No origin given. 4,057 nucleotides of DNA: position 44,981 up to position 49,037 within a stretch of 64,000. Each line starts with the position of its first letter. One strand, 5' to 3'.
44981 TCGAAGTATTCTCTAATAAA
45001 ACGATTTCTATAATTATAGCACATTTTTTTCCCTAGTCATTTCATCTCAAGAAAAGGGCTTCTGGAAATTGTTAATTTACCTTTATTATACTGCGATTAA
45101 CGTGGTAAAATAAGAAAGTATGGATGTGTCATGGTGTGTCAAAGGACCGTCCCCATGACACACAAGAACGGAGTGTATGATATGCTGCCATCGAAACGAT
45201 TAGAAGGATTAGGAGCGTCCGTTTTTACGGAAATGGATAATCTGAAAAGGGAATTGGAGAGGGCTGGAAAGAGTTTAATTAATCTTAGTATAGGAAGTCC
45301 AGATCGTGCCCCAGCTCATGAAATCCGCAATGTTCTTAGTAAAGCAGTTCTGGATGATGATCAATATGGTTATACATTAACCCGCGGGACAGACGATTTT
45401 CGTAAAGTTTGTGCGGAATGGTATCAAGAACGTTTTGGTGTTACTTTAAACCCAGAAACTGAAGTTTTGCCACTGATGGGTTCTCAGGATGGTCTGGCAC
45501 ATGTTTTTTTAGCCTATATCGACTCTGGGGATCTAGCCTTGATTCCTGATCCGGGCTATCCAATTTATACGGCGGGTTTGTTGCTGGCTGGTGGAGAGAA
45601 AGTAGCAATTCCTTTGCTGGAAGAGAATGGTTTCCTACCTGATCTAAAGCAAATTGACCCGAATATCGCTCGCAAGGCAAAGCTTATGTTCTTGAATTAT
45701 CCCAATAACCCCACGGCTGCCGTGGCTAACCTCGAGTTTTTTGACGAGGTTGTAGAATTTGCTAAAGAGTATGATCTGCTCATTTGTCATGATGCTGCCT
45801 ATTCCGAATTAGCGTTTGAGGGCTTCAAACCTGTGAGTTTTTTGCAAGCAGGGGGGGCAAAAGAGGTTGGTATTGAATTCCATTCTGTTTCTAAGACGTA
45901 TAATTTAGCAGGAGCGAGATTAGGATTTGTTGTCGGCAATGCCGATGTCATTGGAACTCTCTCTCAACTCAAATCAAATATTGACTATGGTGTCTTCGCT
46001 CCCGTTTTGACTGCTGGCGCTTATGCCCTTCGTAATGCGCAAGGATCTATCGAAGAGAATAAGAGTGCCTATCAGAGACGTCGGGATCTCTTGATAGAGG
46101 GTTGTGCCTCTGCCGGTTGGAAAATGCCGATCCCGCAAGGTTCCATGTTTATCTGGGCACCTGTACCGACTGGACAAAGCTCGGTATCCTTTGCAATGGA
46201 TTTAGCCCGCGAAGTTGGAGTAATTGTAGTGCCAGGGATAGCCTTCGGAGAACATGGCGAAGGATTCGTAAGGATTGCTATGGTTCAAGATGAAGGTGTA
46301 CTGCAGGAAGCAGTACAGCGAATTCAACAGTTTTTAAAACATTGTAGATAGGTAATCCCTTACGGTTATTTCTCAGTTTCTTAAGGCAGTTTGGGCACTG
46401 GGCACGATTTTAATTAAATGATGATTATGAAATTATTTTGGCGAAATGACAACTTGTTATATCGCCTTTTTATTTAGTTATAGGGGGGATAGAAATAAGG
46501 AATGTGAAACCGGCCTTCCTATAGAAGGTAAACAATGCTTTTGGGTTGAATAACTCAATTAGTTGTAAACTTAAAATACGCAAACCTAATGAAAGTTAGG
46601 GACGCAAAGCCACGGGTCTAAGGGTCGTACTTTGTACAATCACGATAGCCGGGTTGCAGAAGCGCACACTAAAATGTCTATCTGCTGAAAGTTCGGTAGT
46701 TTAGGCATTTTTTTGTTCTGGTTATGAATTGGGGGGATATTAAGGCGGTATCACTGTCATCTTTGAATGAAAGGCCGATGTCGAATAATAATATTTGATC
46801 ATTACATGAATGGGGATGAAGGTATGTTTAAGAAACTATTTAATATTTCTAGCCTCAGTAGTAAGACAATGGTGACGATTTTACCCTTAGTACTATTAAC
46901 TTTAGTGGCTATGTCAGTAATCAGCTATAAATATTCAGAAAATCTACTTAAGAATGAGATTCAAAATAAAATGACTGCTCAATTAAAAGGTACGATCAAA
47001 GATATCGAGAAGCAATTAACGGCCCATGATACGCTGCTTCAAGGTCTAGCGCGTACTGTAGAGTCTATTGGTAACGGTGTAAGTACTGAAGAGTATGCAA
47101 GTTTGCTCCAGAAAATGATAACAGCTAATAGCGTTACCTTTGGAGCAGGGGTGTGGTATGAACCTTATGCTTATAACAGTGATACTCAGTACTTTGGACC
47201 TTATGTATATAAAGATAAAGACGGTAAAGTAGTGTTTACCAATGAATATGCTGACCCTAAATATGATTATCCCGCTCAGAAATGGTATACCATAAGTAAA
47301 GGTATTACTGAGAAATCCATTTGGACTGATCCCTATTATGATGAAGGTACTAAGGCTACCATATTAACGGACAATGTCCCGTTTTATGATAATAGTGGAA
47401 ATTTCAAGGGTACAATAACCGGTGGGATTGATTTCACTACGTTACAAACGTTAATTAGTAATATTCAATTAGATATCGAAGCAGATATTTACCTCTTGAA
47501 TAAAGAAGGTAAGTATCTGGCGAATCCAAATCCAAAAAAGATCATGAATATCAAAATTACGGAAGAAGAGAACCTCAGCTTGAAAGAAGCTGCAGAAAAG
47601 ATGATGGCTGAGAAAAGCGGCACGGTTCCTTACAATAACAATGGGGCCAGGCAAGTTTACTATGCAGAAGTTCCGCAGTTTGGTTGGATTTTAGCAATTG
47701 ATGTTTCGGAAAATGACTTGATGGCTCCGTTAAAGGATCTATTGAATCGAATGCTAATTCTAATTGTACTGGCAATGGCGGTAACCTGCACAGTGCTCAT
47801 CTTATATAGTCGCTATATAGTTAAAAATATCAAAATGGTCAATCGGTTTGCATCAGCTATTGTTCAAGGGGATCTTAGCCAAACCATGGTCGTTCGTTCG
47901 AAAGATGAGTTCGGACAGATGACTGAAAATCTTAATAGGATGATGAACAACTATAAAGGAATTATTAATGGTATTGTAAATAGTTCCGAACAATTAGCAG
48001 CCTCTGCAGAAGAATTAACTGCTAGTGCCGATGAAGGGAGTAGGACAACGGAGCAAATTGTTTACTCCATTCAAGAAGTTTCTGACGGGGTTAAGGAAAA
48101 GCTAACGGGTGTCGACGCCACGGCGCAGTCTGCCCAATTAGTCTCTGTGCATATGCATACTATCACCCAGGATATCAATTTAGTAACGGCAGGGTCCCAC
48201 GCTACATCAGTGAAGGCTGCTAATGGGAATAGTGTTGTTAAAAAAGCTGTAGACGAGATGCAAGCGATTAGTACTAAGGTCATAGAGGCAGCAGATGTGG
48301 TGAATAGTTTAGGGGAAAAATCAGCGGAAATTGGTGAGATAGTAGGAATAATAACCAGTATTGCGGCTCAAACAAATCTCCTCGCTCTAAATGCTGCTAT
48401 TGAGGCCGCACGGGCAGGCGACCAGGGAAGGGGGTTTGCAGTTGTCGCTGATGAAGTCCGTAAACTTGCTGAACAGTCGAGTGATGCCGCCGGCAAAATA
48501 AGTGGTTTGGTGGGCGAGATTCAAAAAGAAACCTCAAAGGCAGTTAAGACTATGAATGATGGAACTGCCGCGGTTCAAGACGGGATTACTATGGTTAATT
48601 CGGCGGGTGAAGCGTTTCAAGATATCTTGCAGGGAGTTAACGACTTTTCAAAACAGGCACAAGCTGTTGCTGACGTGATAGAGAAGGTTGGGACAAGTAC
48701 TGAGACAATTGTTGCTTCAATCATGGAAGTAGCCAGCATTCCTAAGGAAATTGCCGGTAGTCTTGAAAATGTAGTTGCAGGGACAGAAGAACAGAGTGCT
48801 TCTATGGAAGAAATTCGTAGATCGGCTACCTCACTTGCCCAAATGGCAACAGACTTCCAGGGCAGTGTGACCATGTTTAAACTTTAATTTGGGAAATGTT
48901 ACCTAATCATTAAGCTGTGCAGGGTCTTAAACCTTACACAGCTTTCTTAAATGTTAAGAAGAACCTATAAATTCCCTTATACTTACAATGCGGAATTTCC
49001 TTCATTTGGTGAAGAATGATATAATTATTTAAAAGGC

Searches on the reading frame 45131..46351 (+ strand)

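Call 11: search_protein_families(library=pfam, proteins=[window:45131-46351:+], max_evalue=0.01)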
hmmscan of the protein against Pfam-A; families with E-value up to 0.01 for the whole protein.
window:45131-46351:+ (406 aa): 1 family
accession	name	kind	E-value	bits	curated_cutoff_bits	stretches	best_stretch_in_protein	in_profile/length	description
PF00155.27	Aminotran_1_2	-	3.1e-59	201.4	19.7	1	48-398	2-361/361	Aminotransferase class I and II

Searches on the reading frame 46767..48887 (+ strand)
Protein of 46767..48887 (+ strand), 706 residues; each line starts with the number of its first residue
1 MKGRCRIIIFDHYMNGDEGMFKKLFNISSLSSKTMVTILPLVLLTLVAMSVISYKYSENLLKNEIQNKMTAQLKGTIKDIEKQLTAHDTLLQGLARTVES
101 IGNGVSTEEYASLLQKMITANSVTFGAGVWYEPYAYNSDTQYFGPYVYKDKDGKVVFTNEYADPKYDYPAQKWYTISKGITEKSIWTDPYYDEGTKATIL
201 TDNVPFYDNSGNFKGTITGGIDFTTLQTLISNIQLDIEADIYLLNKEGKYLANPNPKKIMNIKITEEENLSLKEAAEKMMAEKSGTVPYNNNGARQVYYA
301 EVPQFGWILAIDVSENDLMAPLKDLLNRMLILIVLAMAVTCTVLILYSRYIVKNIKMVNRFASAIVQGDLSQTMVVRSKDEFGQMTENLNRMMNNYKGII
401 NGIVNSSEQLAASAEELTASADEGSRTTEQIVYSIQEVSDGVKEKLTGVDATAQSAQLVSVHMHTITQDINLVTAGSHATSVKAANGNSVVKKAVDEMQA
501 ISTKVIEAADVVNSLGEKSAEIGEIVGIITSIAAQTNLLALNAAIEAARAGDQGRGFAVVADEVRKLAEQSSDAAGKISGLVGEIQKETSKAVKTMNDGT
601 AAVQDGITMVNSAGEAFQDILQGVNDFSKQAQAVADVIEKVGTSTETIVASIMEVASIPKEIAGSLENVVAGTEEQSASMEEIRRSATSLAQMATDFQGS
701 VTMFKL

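Call 11: search_protein_families(library=pfam, proteins=[window:46767-48887:+], max_evalue=0.01)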
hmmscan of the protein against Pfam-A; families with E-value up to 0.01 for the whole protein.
window:46767-48887:+ (706 aa): 6 families
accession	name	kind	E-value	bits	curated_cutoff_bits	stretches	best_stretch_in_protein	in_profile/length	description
PF00015.26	MCPsignal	-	7.3e-45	153.3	34.6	1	480-658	7-171/172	Methyl-accepting chemotaxis protein (MCP) signalling domain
PF02743.24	dCache_1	-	1.1e-26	94.2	45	1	60-311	2-239/240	Cache domain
PF22673.2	MCP-like_PDC_1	-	6.5e-23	81.8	27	1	111-227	2-112/113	Methyl-accepting chemotaxis protein-like, first PDC sensor domain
PF00672.30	HAMP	-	1.4e-07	32.1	25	1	347-395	2-50/53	HAMP domain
PF18947.5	HAMP_2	-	0.00084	19.7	24.3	0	351-394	20-63/67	HAMP domain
PF06103.16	DUF948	-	0.0027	18.3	37.2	0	408-468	29-89/89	Bacterial protein of unknown function (DUF948)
